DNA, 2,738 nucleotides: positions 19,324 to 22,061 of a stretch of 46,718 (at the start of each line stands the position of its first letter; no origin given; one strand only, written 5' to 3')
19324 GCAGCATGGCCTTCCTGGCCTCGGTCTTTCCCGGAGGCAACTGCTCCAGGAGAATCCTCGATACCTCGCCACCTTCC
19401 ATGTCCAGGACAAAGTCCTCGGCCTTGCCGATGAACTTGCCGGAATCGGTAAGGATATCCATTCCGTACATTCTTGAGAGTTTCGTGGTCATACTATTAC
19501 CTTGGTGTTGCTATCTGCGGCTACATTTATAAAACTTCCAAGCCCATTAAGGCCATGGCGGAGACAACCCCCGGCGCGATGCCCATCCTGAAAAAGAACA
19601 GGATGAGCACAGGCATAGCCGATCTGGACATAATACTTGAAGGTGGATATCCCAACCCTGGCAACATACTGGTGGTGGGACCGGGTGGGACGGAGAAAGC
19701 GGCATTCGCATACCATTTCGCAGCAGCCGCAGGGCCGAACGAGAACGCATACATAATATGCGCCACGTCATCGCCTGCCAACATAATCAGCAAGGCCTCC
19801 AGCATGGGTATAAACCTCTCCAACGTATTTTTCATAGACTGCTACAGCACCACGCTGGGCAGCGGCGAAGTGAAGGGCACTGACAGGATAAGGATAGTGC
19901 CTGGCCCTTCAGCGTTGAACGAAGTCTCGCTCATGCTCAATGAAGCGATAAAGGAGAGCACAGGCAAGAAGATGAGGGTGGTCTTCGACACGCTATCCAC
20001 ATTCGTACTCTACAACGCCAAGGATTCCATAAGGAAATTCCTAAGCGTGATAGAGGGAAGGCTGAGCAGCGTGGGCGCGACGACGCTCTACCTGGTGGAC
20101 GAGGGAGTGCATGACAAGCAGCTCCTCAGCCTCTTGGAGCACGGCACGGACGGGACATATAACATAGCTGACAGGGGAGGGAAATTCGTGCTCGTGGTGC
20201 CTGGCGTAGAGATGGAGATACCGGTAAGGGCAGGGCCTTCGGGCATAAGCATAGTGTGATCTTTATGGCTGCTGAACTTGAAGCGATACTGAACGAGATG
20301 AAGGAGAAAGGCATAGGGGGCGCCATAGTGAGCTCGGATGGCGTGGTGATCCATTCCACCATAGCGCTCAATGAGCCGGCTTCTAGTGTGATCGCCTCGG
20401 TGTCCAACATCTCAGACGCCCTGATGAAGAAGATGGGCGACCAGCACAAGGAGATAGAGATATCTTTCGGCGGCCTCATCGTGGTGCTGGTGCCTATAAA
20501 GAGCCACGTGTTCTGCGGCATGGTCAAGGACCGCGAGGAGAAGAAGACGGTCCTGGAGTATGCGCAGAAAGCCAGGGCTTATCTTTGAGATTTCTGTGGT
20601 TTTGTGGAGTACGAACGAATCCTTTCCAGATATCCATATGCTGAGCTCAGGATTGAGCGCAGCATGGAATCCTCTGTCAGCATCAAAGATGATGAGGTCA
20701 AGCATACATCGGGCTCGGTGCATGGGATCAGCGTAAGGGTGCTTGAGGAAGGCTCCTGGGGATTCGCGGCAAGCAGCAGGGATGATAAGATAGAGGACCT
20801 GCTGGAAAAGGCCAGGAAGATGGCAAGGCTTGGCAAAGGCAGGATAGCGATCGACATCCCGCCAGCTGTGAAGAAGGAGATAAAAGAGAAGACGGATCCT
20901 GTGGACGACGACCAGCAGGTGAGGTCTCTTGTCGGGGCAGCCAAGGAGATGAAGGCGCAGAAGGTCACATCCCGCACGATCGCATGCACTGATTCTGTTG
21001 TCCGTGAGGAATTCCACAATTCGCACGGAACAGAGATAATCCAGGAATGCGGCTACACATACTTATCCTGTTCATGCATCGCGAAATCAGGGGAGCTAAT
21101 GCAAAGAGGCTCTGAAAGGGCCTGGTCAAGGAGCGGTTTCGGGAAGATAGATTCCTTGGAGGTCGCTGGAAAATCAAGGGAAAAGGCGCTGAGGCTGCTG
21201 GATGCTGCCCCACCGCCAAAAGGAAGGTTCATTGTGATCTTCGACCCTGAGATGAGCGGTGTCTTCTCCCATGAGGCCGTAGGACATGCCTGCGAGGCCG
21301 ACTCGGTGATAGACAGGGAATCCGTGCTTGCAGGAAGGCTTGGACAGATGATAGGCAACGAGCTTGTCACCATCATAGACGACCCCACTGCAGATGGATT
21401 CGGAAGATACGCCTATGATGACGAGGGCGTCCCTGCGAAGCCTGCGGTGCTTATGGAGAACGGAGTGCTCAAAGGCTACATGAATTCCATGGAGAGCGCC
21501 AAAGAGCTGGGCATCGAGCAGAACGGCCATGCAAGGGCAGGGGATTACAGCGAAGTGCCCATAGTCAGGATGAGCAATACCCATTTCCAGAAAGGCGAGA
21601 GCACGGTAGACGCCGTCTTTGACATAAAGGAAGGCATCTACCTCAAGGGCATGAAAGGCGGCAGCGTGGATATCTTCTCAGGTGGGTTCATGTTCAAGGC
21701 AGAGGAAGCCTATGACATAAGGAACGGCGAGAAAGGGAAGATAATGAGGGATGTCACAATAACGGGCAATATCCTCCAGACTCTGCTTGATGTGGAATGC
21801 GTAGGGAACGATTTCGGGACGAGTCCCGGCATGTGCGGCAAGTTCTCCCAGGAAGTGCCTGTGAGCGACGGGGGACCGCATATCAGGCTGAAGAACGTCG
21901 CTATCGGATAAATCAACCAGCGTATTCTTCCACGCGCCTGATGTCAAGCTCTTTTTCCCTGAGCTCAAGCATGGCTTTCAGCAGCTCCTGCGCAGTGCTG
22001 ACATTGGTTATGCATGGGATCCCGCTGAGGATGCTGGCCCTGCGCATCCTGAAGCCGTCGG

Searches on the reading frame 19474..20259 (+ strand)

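Call 27: search_protein_families(library=pfam, proteins=[window:19474-20259:+], max_evalue=0.001)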
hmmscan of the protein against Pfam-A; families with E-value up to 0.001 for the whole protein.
window:19474-20259:+ (261 aa): 3 families
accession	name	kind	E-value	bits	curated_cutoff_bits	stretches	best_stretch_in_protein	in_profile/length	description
PF06745.19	ATPase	-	3.4e-16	59.7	26.6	1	45-212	2-166/231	KaiC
PF24336.1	DUF7504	-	8.2e-14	52.9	27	1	63-227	2-175/179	Family of unknown function (DUF7504)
PF23365.1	DUF7090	-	3.9e-06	27.2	27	1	109-233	62-184/192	Family of unknown function (DUF7090)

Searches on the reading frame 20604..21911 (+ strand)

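Call 27: search_protein_families(library=pfam, proteins=[window:20604-21911:+], max_evalue=0.001)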
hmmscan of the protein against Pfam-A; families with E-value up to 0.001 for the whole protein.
window:20604-21911:+ (435 aa): 3 families
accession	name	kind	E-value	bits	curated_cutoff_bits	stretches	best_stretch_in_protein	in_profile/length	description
PF19289.4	PmbA_TldD_3rd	-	1.5e-62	211.1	22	1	207-434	2-218/220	PmbA/TldA metallopeptidase C-terminal domain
PF01523.21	PmbA_TldD_1st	-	2.6e-12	47.1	20.9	1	13-74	1-65/65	PmbA/TldA metallopeptidase domain 1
PF19290.4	PmbA_TldD_2nd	-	1.2e-08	35.8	20.9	1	103-199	9-109/109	PmbA/TldA metallopeptidase central domain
